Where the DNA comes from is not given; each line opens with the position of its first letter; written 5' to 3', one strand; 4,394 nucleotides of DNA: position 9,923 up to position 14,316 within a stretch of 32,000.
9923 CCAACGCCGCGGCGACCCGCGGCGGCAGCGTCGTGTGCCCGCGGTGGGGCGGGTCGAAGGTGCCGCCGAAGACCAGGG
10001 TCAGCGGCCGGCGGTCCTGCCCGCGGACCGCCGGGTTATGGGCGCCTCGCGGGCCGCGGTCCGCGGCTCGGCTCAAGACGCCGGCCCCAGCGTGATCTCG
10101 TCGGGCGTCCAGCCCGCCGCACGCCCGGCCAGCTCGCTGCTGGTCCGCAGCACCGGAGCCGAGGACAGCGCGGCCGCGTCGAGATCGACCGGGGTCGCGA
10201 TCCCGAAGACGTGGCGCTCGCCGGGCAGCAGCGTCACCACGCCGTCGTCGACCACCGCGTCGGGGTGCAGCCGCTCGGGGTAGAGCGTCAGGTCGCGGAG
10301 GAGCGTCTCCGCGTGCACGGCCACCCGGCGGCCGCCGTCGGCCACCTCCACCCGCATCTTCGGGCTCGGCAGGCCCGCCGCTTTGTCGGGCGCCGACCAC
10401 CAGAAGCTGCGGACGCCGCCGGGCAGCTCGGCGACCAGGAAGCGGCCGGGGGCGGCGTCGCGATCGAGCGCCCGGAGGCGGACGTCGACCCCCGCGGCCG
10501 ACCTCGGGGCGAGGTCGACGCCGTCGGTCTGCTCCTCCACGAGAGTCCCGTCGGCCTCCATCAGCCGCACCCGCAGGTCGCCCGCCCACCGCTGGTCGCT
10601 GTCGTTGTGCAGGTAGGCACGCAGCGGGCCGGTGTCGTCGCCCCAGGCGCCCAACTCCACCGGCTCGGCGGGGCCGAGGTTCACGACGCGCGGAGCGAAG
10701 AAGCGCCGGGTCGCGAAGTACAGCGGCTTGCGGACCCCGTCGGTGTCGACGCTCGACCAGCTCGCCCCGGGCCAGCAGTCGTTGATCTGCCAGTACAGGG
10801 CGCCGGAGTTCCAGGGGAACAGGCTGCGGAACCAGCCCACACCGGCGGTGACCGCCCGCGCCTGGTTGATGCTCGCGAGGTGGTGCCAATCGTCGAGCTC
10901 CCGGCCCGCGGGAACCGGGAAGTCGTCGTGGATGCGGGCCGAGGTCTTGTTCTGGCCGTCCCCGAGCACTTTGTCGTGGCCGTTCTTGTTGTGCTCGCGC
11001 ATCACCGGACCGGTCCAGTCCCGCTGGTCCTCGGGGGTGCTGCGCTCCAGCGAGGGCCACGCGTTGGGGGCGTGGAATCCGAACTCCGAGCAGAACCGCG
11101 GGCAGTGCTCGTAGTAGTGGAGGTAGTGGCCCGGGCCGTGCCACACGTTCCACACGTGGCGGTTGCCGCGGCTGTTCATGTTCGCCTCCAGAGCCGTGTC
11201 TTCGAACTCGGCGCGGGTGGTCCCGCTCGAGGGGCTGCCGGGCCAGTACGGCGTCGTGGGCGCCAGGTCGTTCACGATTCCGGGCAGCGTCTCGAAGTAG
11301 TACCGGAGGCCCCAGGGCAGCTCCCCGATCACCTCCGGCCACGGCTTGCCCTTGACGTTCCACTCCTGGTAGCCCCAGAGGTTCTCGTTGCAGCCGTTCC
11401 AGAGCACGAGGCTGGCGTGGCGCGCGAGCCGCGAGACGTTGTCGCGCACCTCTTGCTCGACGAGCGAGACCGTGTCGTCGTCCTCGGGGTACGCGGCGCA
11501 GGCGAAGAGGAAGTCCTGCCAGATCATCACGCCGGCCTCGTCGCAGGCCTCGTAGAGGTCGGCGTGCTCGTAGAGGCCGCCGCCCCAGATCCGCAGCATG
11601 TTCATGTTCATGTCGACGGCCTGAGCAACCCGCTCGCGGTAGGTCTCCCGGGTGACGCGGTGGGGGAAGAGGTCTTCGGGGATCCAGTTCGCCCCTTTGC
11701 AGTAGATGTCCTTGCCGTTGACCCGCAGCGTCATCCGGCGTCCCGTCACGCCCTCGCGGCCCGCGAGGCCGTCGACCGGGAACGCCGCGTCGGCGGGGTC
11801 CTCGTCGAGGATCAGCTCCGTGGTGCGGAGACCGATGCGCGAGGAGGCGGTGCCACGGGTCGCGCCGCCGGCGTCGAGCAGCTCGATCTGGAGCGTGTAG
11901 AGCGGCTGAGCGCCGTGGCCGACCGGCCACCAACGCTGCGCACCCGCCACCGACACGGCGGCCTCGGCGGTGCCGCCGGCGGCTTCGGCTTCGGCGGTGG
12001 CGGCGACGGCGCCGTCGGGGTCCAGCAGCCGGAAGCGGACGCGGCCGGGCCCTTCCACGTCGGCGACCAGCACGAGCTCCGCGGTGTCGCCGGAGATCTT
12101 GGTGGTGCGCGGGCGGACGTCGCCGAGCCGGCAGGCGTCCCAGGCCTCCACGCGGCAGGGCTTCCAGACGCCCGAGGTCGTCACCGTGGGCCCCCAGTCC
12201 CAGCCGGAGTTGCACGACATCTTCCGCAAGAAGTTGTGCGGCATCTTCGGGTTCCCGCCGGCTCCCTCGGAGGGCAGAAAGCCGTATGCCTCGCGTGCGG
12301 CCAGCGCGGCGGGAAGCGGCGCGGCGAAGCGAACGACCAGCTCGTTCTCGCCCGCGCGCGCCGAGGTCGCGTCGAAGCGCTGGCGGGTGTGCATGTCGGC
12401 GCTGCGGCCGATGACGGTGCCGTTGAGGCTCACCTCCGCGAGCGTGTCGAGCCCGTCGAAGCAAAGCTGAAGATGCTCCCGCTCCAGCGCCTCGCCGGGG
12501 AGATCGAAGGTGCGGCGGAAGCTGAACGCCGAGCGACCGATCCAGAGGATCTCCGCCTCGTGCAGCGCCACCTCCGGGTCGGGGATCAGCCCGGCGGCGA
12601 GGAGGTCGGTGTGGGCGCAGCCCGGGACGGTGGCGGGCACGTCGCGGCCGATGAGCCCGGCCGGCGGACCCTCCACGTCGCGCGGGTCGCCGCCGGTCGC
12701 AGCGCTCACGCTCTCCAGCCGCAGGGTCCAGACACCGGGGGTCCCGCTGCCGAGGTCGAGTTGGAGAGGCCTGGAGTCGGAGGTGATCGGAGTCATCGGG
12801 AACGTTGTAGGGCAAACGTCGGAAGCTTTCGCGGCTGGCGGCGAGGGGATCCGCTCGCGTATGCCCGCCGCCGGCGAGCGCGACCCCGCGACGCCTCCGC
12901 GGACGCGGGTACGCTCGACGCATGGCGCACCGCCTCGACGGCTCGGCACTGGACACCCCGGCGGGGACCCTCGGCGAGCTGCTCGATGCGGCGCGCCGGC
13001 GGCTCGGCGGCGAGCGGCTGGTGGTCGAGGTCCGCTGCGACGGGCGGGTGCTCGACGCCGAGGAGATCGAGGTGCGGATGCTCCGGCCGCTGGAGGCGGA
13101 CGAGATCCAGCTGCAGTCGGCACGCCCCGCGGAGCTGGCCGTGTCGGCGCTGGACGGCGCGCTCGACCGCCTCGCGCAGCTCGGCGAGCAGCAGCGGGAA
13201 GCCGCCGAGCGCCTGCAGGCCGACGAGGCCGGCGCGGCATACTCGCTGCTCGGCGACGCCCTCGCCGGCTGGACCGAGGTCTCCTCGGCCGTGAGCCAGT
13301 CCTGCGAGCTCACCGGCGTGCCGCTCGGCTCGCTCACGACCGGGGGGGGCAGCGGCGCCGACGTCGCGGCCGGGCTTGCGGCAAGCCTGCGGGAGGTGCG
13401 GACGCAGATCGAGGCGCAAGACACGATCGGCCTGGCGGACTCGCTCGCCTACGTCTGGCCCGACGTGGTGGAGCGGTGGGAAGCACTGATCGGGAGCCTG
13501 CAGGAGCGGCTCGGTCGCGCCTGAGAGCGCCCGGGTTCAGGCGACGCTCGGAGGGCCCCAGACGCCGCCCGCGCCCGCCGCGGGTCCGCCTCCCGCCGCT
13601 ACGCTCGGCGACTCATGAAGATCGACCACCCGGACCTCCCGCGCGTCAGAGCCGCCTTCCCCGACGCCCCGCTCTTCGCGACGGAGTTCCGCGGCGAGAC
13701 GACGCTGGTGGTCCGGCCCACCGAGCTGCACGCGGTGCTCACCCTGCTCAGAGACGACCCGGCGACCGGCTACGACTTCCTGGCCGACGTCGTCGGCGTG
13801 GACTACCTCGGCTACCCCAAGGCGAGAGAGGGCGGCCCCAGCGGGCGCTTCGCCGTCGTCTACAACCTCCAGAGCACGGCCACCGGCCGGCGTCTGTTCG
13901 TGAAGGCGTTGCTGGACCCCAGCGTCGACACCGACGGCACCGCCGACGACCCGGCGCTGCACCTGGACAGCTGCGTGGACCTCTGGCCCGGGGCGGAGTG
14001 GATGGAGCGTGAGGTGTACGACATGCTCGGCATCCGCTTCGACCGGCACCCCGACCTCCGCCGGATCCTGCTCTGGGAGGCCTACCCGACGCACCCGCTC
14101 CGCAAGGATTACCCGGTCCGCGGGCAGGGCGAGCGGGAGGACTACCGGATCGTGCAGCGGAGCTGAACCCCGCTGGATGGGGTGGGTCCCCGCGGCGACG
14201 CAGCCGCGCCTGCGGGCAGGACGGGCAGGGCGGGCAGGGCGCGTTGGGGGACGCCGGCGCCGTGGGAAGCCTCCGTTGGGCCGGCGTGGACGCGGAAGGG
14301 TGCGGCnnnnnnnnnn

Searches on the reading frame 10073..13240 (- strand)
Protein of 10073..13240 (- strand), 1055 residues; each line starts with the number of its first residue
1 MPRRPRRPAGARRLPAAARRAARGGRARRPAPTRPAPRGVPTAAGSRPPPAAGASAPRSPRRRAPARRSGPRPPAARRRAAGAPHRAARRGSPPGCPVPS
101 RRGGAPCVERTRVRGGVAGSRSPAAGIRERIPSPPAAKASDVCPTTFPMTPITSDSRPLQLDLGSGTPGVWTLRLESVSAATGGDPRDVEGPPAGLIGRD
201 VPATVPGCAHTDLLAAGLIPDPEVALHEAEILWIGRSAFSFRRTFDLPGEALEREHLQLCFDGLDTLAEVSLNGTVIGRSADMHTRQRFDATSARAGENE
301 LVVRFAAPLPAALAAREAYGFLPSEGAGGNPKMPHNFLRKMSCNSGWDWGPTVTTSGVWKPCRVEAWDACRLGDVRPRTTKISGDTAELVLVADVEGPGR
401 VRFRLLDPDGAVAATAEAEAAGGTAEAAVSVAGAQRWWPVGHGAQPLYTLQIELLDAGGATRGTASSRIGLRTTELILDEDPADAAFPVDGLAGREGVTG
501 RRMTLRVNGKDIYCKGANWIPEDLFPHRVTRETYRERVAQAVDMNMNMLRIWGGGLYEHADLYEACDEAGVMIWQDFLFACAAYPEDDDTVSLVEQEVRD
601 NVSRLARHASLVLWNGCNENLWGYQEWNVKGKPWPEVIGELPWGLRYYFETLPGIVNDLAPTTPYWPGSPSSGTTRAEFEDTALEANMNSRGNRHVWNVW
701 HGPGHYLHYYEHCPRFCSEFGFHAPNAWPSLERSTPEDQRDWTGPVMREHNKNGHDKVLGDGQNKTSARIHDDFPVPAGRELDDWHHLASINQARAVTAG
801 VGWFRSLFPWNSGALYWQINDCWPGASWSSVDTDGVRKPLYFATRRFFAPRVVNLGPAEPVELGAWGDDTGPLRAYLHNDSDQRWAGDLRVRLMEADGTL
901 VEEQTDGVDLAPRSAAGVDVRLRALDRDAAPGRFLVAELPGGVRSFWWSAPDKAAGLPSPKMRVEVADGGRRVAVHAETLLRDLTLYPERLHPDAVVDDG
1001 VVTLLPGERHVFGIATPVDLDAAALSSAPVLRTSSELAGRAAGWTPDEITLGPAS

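Call 75: search_protein_families(library=pfam, proteins=[window:10073-13240:-], max_evalue=0.0001)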
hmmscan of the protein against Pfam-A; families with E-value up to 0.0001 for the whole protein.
window:10073-13240:- (1055 aa): 2 families
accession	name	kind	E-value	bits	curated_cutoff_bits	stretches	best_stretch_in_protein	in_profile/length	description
PF22666.2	Glyco_hydro_2_N2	-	1.8e-45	155.5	27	1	201-360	12-167/167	Glycosyl hydrolase 2 galactose-binding domain-like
PF00703.27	Glyco_hydro_2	-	5.6e-07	30.8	23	1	393-472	30-109/109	Glycosyl hydrolases family 2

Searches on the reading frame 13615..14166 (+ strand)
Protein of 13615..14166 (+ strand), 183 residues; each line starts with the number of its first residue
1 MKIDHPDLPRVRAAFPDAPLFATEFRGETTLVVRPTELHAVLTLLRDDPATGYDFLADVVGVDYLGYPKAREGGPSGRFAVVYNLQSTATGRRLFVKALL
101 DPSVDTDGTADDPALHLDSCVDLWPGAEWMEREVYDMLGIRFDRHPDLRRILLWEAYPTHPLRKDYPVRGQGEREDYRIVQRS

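Call 75: search_protein_families(library=pfam, proteins=[window:13615-14166:+], max_evalue=0.0001)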
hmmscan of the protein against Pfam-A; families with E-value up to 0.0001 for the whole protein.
window:13615-14166:+ (183 aa): 1 family
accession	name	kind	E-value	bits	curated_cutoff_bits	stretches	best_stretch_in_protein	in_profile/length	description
PF00329.25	Complex1_30kDa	-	2.1e-39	135.4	22.5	1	32-171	2-123/124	Respiratory-chain NADH dehydrogenase, 30 Kd subunit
